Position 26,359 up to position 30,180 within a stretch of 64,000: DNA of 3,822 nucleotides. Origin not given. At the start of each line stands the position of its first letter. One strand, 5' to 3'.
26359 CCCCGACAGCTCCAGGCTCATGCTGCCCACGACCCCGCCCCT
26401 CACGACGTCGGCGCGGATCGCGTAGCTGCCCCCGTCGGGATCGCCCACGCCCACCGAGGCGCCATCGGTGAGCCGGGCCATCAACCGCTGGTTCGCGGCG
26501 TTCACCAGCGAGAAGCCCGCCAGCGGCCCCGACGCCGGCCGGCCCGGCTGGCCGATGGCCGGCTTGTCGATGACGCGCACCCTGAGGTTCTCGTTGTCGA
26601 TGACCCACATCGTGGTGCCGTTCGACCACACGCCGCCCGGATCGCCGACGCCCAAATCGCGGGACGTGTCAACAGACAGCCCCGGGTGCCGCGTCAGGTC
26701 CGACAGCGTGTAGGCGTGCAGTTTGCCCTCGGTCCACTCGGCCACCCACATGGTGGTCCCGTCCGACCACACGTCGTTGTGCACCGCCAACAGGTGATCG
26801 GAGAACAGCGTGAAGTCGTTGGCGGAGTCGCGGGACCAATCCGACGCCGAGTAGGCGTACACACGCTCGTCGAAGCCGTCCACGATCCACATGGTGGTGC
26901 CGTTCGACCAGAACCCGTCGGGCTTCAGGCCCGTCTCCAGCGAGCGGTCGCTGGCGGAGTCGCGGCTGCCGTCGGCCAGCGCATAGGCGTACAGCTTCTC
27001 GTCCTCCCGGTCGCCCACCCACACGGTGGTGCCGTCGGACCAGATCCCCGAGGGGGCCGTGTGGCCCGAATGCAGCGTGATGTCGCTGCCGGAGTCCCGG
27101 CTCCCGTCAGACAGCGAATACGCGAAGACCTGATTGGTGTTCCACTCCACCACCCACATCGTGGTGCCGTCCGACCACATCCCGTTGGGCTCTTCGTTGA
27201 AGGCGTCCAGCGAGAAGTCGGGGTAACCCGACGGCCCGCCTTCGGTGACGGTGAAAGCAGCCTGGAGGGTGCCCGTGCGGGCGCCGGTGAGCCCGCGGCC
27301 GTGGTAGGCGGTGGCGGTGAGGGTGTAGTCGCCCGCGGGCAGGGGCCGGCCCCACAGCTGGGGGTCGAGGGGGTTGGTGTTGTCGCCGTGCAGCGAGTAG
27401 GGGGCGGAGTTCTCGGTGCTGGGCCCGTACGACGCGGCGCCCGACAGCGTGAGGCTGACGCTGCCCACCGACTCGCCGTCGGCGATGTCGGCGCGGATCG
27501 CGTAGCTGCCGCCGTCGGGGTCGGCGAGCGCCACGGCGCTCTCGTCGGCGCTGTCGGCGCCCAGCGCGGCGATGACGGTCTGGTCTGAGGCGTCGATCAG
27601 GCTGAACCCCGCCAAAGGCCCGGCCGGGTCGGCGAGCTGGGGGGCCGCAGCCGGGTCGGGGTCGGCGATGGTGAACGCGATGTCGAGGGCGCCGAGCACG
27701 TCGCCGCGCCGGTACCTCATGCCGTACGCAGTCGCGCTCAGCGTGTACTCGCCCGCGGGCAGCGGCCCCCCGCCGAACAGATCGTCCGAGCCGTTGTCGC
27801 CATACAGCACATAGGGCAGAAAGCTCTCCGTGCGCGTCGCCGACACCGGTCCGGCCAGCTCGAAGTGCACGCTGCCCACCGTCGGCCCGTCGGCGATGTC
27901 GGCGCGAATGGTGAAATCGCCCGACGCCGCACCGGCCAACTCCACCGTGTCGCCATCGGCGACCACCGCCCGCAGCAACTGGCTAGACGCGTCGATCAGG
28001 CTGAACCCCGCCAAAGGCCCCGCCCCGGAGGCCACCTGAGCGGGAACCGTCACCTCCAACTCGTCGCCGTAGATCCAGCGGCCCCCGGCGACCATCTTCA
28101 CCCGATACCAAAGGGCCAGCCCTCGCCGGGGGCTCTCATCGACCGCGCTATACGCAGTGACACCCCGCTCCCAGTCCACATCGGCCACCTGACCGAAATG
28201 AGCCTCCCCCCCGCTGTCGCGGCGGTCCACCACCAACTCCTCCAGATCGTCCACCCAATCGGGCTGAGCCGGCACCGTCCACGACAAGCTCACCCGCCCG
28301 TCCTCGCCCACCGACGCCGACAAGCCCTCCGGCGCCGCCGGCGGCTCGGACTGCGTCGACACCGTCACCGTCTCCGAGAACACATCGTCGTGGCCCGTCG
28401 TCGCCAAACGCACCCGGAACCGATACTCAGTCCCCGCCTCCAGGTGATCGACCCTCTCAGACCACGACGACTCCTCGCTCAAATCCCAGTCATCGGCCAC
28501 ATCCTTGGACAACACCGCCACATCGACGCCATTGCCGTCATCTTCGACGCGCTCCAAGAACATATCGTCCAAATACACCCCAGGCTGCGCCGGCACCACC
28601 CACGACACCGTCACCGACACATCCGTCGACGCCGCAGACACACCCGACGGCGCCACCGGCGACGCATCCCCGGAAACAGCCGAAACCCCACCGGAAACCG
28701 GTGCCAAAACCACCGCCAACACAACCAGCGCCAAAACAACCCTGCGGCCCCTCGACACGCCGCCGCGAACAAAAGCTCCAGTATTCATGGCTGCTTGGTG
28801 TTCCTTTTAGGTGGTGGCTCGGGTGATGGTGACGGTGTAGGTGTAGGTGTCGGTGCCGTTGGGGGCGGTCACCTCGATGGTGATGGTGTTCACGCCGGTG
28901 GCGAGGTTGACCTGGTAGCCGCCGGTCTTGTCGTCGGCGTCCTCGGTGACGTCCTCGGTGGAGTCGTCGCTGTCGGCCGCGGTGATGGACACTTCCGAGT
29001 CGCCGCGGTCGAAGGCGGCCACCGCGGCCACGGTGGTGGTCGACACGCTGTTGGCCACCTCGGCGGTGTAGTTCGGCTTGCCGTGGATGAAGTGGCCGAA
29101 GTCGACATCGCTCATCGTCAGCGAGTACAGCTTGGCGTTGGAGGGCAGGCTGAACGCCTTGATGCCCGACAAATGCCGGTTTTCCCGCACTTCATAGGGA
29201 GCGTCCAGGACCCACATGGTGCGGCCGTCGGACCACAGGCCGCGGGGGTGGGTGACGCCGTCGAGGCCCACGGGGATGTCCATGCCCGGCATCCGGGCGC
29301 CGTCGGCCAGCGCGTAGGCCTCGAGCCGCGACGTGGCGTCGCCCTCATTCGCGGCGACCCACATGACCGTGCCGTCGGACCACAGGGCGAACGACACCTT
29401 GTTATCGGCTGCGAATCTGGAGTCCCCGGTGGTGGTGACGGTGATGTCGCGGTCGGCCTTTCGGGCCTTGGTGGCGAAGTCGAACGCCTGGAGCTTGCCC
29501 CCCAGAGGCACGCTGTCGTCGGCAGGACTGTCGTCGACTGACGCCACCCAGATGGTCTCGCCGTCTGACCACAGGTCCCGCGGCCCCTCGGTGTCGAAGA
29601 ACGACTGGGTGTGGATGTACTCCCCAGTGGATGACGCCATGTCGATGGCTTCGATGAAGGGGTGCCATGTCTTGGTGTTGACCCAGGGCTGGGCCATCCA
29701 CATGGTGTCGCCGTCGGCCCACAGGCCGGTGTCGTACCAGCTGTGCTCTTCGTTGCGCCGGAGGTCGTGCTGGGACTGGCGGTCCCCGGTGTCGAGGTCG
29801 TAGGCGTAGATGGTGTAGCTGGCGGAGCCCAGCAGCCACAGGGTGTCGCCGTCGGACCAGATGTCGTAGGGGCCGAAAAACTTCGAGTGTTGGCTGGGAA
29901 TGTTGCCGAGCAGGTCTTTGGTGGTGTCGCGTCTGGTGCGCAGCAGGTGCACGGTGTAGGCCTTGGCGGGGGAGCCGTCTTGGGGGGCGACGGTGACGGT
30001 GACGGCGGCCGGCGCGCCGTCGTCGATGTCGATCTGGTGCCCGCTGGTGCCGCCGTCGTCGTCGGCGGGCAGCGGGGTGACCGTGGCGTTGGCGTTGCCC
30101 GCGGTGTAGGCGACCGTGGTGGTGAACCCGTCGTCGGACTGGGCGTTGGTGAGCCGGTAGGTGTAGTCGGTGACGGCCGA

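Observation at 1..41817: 42-kb co-directional array of six giant secreted repeat proteins built from one shared module vocabulary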

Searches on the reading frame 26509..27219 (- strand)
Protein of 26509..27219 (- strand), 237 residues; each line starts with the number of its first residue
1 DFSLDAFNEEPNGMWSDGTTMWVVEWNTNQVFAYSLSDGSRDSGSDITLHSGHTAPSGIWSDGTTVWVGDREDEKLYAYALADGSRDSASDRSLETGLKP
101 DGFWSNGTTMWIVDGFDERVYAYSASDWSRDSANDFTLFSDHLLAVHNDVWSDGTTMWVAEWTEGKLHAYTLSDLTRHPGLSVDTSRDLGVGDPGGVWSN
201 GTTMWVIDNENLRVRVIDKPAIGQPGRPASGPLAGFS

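Call 33: search_solved_structures(query=A2, max_evalue=1)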
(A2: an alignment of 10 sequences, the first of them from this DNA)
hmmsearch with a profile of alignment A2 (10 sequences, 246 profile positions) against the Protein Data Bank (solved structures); distinct sequences matched with E-value up to 1: 9.
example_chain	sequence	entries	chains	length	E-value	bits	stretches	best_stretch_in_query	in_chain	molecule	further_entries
6i39_A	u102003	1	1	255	2.2e-06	30.4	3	10-122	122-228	v31Pizza6-AYW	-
7plb_A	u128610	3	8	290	0.0023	20.5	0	62-86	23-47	Smp-30/Cgr1 family protein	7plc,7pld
6g7w_A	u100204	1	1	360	0.0049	19.4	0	19-127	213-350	NHL repeat-containing protein 2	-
6gc1_A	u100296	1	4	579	0.035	16.6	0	19-129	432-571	NHL repeat-containing protein 2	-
2z2n_A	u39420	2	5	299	0.18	14.3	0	140-167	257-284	virginiamycin B lyase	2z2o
2z2p_A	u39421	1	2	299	0.26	13.8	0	140-167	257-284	Virginiamycin B lyase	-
4a42_A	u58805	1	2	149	0.38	13.2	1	85-160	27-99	ALPHA-N-ACETYLGLUCOSAMINIDASE FAMILY PROTEIN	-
6d69_A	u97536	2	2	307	0.39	13.2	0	106-178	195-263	NHL Repeat Region of D. melanogaster Thin | Thin, isoform D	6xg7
22gu_A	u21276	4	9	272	0.49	12.9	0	16-83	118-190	CJ1041C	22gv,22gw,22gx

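Call 37: search_protein_families(library=pfam, max_evalue=1, proteins=[window:26509-27219:-])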
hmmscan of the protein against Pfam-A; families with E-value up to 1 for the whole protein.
seq(237 aa): 4 families
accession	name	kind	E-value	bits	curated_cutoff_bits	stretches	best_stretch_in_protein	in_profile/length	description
PF03548.22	LolA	-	0.0042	17.3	23.6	0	56-82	46-72/165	Outer membrane lipoprotein carrier protein LolA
PF22729.1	NCH3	-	0.011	16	27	0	49-74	35-61/74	NACHT C-terminal Helical domain 3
PF11178.13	DUF2963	-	0.18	11.7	22.6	0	103-117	27-41/52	Protein of unknown function (DUF2963)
PF12667.13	NigD_N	-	0.49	11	24.3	0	17-41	19-40/67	NigD-like N-terminal OB domain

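Call 71: search_protein_representatives(alignment_id=A2)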
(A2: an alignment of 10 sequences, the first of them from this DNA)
Query: 10 sequences, 246 profile positions. Proteins with E-value up to 0.001 (for the whole library): 14291; up to 1e-10: 6235; up to 1e-30: 2363. The best 150 are listed.
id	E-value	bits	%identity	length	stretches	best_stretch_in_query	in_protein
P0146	0.0e+00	3353.3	-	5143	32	10-193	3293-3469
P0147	0.0e+00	2274.1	-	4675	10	4-240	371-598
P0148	0.0e+00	1747.6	-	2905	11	4-241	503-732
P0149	0.0e+00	1453.9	-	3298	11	3-241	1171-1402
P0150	0.0e+00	1298.9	-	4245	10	12-240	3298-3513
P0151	0.0e+00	1287.6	-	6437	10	2-243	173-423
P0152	0.0e+00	1268.3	-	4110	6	4-238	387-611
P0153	0.0e+00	1253.2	-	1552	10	54-219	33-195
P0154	0.0e+00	1168.4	-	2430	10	3-179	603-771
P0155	0.0e+00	1145.4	-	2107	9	4-242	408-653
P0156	0.0e+00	1140.9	-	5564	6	4-242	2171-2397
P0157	0.0e+00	1127.3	-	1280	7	4-243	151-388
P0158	0.0e+00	1092.3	-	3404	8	3-236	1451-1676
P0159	0.0e+00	1086.5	-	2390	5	5-233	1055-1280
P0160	0.0e+00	1058.1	-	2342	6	4-242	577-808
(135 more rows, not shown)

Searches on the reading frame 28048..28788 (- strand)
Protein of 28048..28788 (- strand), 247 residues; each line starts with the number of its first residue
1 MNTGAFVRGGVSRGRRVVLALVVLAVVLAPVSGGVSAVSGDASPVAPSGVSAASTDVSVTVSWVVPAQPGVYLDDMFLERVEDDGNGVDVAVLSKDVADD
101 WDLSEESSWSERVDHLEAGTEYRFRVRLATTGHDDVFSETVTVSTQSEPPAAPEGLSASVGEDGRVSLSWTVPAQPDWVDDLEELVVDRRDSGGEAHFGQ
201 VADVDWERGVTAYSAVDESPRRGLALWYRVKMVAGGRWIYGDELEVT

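Call 37: search_protein_families(library=pfam, max_evalue=1, proteins=[window:28048-28788:-])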
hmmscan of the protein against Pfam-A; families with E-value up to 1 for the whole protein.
seq(247 aa): 2 families
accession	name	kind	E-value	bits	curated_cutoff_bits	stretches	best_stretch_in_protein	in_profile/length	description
PF00041.27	fn3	-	2.5e-09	37.7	25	1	46-142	2-82/84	Fibronectin type III domain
PF16656.11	Pur_ac_phosph_N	-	0.0026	18.7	30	1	53-145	9-93/93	Purple acid Phosphatase, N-terminal domain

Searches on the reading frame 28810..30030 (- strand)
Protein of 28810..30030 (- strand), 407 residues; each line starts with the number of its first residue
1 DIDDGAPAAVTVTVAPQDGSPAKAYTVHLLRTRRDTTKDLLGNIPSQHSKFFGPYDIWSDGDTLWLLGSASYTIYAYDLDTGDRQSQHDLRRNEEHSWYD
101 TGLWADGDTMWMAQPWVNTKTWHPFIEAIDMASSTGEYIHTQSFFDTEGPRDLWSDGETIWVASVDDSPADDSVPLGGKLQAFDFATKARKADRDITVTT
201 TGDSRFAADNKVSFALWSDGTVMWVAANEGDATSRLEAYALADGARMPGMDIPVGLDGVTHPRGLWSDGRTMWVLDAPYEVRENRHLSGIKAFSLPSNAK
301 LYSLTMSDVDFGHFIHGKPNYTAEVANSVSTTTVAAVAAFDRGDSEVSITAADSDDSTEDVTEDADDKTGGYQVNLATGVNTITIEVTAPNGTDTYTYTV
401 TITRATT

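Call 21: find_related_loci(query=A1, collection=genome_contigs, flank=10000)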
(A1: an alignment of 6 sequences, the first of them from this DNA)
Query A1 (407 aa) in genome_contigs; peptide patterns used: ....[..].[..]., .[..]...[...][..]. (x = any residue, [..] = any of these).
551 stretches matched a pattern; 496 encode a relative of the query (tblastn E <= 1e-3); the best 80 are kept; 64 distinct loci.
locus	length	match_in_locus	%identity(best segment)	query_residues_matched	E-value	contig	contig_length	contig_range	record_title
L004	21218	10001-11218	96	1-406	0e+0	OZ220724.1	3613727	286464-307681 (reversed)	MAG: Acidimicrobiales bacterium isolate 2ecf3f36-bb12-4e02-a4a9-b25c11871a57 genome assembly, chromosome: 1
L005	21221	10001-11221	93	1-407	0e+0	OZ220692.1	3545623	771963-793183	MAG: Acidimicrobiales bacterium isolate 8ffd2e9a-c1ca-4386-ab1d-9011d91eb932 genome assembly, chromosome: 1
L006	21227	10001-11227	81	1-406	0e+0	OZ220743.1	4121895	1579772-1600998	MAG: Acidimicrobiales bacterium isolate dadfcd55-464f-4f03-9875-fa0eca1464b2 genome assembly, chromosome: 1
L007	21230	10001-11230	80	1-407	0e+0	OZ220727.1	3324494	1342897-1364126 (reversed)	MAG: Acidimicrobiales bacterium isolate 4f57d8d1-ca55-459d-b062-bfd716ad4e26 genome assembly, chromosome: 1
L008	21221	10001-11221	81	1-407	0e+0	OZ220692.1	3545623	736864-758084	MAG: Acidimicrobiales bacterium isolate 8ffd2e9a-c1ca-4386-ab1d-9011d91eb932 genome assembly, chromosome: 1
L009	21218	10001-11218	52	4-405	1e-117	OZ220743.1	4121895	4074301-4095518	MAG: Acidimicrobiales bacterium isolate dadfcd55-464f-4f03-9875-fa0eca1464b2 genome assembly, chromosome: 1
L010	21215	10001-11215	52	5-405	5e-117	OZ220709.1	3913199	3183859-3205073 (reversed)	MAG: Acidimicrobiales bacterium isolate 6b056a62-6b83-475f-8eea-6cb61c32e6fc genome assembly, chromosome: 1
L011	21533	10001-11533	49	2-405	5e-114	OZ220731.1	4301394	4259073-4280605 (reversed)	MAG: Dehalococcoidia bacterium isolate 4e89fbe3-e5a8-4f6c-a4f9-b322f53a0d40 genome assembly, chromosome: 1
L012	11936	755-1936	50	2-403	2e-112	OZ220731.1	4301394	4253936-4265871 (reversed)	MAG: Dehalococcoidia bacterium isolate 4e89fbe3-e5a8-4f6c-a4f9-b322f53a0d40 genome assembly, chromosome: 1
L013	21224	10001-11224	47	10-405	1e-103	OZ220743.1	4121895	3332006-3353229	MAG: Acidimicrobiales bacterium isolate dadfcd55-464f-4f03-9875-fa0eca1464b2 genome assembly, chromosome: 1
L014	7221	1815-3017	45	2-407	1e-92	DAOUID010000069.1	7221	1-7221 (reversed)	MAG TPA_asm: Dehalococcoidia bacterium isolate S21_135 k103_889939, whole genome shotgun sequence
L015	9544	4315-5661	37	9-406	7e-50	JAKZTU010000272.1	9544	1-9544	MAG: Acidimicrobiales bacterium isolate Langseth_MAG_00067 Langseth_MAG_00067_000000000272, whole genome shotgun sequenc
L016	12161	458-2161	36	53-406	3e-49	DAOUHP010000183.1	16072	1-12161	MAG TPA_asm: Dehalococcoidia bacterium isolate S16_96 k189_190692, whole genome shotgun sequence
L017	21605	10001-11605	37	10-406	2e-48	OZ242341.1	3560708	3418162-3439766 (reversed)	MAG: Candidatus Poriferisocius sp. isolate 0ce05ba1-728e-4541-870e-a511d1e8f405 genome assembly, chromosome: 1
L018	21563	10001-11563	36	52-407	9e-46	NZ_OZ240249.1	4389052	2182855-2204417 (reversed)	MAG: Candidatus Poriferisodalis sp. isolate 28e7fe26-1565-4c76-bd7c-ff92479b411d chromosome 1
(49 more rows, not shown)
